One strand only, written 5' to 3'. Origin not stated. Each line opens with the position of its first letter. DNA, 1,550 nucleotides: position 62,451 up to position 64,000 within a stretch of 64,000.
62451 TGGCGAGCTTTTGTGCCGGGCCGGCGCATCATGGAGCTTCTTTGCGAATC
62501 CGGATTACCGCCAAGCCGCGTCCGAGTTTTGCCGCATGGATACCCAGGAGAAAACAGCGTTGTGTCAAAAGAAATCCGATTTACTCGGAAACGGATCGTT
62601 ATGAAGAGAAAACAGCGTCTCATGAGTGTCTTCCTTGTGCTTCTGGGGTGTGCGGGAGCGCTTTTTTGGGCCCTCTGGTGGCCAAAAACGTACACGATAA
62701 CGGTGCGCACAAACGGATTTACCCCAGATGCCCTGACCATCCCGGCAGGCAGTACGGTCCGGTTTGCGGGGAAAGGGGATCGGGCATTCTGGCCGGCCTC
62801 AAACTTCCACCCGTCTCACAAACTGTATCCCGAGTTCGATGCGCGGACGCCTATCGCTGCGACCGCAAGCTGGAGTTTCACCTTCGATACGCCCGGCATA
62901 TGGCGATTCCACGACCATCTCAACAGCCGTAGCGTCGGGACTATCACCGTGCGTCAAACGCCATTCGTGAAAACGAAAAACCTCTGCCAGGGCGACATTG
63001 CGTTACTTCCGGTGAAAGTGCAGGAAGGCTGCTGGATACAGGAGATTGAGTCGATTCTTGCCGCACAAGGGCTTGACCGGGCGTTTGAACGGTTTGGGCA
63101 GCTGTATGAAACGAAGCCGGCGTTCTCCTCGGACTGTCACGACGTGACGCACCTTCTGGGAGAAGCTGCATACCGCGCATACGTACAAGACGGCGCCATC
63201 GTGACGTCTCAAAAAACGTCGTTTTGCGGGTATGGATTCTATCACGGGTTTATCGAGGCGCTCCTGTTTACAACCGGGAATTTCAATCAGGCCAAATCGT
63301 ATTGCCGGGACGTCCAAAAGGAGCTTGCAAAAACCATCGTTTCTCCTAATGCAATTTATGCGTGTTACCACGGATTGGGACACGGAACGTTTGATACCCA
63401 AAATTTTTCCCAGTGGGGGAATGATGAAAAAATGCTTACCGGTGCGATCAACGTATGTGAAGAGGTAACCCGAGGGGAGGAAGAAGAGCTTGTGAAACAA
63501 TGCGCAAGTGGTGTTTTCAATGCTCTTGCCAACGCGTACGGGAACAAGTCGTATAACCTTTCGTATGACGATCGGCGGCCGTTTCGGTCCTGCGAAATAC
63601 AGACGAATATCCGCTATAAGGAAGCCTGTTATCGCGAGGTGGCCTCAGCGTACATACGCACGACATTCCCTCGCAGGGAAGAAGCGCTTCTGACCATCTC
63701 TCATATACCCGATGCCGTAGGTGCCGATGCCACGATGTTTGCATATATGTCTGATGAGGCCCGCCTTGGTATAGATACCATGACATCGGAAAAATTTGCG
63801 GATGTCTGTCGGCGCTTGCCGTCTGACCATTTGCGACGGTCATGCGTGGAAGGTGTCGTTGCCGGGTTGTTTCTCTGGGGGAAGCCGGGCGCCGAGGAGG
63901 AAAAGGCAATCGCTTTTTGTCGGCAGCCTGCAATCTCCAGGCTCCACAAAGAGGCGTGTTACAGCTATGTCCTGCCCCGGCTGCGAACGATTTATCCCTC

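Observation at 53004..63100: Cys-less cupredoxin-like N-terminal domain on three members of the paralog array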

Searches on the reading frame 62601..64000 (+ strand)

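Call 5: search_protein_families(library=pfam, proteins=[window:62601-64000:+], max_evalue=1)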
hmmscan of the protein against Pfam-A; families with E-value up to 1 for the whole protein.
window:62601-64000:+ (466 aa): 2 families
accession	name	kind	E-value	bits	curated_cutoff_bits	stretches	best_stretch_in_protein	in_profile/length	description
PF13473.12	Cupredoxin_1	-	2.8e-05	24.5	27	1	29-117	21-104/104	Cupredoxin-like domain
PF22205.1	Csm6_6H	-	0.26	11.9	27.6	0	221-259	11-44/93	Csm6 6H domain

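Call 6: search_protein_families(library=ncbifam, proteins=[window:62601-64000:+], max_evalue=1)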
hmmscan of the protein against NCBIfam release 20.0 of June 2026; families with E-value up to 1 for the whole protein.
window:62601-64000:+ (466 aa): 0 families

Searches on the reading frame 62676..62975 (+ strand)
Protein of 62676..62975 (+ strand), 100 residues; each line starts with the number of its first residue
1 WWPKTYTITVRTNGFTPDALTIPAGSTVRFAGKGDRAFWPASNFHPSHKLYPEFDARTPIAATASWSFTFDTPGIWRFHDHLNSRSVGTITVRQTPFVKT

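Call 8: search_solved_structures(query=window:62676-62975:+, max_evalue=10, show_alignments=3)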
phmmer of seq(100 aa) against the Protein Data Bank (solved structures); distinct sequences matched with E-value up to 10: 8.
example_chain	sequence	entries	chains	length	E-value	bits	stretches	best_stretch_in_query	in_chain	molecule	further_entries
1aoz_A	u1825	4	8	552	0.0047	20.5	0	66-83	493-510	ASCORBATE OXIDASE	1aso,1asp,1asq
1b3i_A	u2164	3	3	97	0.007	19.9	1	15-92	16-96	PROTEIN (PLASTOCYANIN) | Plastocyanin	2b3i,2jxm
6hbe_A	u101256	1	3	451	0.019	18.5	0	5-32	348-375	Copper-containing nitrite reductase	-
3t9w_A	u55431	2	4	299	0.79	13.3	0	65-90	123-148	small laccase, multi-copper oxidase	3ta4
1zpu_A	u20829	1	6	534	0.93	13.1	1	44-84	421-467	Iron transport multicopper oxidase FET3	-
1kdi_A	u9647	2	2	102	1.2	12.7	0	14-37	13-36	PLASTOCYANIN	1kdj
3t6v_A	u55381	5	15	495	5.8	10.5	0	52-85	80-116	Laccase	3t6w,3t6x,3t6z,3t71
9cck_A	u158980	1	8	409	7.5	10.2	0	15-92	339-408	Copper-containing nitrite reductase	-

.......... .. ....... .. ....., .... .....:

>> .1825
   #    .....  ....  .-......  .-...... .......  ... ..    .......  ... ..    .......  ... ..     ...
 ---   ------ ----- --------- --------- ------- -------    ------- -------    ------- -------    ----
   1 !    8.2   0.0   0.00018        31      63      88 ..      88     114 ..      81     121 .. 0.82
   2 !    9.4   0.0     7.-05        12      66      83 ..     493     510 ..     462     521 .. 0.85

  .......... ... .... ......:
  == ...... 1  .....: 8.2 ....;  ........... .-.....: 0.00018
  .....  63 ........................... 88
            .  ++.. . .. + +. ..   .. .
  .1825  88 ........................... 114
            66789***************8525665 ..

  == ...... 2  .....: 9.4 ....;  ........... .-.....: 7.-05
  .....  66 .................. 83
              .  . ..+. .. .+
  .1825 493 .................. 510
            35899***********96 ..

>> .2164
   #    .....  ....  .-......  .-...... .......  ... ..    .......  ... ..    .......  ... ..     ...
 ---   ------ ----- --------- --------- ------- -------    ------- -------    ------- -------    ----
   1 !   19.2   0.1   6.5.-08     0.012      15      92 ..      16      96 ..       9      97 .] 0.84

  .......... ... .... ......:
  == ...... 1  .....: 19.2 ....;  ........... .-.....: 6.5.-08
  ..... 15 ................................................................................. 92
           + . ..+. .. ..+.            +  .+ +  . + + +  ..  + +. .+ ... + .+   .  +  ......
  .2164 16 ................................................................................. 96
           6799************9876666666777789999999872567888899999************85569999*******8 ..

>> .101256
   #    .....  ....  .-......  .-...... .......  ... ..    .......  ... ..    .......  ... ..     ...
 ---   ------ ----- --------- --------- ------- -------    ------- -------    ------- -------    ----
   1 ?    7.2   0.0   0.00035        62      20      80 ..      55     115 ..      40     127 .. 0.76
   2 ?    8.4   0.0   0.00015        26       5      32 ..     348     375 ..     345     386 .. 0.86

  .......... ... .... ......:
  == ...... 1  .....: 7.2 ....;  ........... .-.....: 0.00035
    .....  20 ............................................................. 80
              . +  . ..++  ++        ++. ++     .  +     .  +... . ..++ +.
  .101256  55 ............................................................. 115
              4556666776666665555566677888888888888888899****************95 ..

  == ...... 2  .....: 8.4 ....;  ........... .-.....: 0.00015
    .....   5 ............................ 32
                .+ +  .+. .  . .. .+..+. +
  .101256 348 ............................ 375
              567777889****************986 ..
